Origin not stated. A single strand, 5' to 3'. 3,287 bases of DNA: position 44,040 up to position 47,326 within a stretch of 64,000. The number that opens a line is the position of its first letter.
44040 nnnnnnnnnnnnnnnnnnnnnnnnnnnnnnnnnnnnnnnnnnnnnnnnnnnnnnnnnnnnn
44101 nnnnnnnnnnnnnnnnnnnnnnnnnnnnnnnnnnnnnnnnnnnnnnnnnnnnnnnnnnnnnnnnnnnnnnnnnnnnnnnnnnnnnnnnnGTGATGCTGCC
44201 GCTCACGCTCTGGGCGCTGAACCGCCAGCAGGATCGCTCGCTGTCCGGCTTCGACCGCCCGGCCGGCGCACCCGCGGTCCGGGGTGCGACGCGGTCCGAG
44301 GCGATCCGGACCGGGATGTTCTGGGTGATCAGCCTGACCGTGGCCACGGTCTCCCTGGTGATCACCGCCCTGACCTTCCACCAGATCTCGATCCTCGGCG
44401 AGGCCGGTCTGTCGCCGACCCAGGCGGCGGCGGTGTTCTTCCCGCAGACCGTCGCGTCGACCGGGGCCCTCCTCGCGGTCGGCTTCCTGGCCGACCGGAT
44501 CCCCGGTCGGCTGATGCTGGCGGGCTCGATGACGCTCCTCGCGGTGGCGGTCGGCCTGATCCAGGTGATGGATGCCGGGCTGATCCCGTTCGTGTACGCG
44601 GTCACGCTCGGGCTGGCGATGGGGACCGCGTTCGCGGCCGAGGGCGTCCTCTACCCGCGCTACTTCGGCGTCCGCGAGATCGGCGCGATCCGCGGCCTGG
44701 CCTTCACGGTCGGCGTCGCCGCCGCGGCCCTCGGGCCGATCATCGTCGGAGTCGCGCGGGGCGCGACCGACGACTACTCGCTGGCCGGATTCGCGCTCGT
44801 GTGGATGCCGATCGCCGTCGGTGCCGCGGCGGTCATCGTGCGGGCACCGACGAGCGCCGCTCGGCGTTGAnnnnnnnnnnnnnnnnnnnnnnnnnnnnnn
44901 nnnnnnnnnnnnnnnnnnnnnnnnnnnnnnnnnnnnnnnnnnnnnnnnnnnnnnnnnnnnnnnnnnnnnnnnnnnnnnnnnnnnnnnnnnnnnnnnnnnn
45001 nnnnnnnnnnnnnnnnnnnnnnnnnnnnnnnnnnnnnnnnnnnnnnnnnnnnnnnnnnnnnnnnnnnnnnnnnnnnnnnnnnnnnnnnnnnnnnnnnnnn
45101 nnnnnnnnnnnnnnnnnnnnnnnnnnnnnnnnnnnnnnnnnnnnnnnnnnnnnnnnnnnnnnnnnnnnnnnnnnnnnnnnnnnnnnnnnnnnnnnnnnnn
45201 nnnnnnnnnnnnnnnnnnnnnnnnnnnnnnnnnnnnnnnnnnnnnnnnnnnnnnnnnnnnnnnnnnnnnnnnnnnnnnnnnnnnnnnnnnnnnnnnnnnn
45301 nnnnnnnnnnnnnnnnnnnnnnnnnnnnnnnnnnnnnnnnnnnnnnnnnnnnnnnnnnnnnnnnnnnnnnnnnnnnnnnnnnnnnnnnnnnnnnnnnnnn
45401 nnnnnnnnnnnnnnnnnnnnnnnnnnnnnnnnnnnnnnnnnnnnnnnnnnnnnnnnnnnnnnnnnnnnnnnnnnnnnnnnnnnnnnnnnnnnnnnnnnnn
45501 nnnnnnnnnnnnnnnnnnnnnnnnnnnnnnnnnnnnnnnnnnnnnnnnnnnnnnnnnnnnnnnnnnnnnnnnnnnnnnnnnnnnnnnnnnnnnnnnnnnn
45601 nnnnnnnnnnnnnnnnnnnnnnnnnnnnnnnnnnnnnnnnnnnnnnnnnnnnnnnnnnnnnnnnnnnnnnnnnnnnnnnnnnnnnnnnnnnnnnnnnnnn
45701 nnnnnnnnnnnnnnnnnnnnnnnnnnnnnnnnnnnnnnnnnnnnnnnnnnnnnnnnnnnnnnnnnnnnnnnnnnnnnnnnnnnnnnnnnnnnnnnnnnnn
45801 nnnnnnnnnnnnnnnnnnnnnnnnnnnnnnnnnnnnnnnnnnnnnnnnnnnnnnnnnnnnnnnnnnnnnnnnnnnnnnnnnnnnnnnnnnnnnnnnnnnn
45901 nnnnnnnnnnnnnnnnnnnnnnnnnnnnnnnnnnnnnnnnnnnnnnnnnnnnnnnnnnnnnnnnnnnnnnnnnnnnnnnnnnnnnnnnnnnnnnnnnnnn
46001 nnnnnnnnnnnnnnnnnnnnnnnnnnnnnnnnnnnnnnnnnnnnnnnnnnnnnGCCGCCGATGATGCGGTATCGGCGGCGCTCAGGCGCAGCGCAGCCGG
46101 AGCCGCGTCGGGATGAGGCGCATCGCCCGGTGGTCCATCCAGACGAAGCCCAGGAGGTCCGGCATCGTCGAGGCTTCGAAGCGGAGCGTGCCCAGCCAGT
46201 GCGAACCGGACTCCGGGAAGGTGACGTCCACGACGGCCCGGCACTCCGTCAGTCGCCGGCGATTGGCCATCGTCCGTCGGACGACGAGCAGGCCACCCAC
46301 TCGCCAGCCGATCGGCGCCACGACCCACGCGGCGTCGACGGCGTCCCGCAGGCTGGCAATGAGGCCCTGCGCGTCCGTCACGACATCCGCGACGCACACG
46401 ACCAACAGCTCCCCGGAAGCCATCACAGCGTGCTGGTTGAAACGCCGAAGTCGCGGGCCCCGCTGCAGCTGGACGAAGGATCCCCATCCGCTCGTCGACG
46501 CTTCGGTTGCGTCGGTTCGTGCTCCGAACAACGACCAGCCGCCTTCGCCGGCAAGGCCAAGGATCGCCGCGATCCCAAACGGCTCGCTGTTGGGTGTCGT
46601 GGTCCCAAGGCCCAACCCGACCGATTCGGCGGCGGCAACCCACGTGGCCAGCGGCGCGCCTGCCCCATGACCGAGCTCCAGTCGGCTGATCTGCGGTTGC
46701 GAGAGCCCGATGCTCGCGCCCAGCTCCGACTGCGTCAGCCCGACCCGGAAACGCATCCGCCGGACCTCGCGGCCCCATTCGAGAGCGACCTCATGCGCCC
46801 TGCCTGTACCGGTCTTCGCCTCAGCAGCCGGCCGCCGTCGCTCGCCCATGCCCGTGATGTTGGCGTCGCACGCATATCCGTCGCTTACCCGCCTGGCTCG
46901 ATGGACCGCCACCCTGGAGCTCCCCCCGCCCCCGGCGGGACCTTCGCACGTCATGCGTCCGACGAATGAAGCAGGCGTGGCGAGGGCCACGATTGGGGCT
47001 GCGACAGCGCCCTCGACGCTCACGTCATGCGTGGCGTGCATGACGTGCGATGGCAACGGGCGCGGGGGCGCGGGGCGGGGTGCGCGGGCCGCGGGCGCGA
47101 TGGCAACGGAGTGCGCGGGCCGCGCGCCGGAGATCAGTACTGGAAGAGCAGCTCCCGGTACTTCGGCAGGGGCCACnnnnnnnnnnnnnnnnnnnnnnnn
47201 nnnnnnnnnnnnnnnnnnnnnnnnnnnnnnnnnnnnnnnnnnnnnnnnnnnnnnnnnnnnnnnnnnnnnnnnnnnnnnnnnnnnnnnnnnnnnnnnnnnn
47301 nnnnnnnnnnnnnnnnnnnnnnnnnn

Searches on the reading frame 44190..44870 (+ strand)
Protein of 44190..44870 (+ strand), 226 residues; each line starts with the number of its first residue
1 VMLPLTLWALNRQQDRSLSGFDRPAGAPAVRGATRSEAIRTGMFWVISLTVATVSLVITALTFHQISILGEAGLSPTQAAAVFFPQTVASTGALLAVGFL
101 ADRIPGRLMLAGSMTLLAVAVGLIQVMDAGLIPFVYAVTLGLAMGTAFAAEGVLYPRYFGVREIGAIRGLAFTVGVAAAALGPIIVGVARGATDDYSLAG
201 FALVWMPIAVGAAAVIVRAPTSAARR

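Call 15: search_protein_families(library=pfam, proteins=[window:44190-44870:+], max_evalue=0.01)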
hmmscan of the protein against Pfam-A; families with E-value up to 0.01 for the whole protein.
window:44190-44870:+ (226 aa): 1 family
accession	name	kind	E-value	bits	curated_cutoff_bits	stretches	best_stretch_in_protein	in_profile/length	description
PF07690.21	MFS_1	-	2.8e-08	33.5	33.4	1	13-183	173-347/347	Major Facilitator Superfamily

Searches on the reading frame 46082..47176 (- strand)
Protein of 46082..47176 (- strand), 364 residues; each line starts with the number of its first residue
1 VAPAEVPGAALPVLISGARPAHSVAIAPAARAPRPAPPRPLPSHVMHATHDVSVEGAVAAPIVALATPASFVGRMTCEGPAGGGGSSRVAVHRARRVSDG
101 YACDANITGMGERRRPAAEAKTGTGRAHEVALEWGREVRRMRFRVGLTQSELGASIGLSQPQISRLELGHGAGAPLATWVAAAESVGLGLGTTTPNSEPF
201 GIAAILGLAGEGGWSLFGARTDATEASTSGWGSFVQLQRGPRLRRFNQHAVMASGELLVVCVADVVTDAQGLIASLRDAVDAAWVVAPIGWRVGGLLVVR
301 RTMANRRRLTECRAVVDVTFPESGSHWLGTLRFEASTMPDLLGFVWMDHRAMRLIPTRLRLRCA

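Call 15: search_protein_families(library=pfam, proteins=[window:46082-47176:-], max_evalue=0.01)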
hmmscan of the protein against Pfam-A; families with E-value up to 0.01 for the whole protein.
window:46082-47176:- (364 aa): 4 families
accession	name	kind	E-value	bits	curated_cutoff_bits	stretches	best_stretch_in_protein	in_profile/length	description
PF13560.12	HTH_31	-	1.2e-05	25.9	27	1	135-184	3-52/64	Helix-turn-helix domain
PF01381.28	HTH_3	-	3.4e-05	24.2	23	1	142-170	5-33/55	Helix-turn-helix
PF04545.22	Sigma70_r4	-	0.0043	17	24.1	1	136-167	10-41/50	Sigma-70, region 4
PF13744.12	HTH_37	-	0.0057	16.9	27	1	135-170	20-55/80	Helix-turn-helix domain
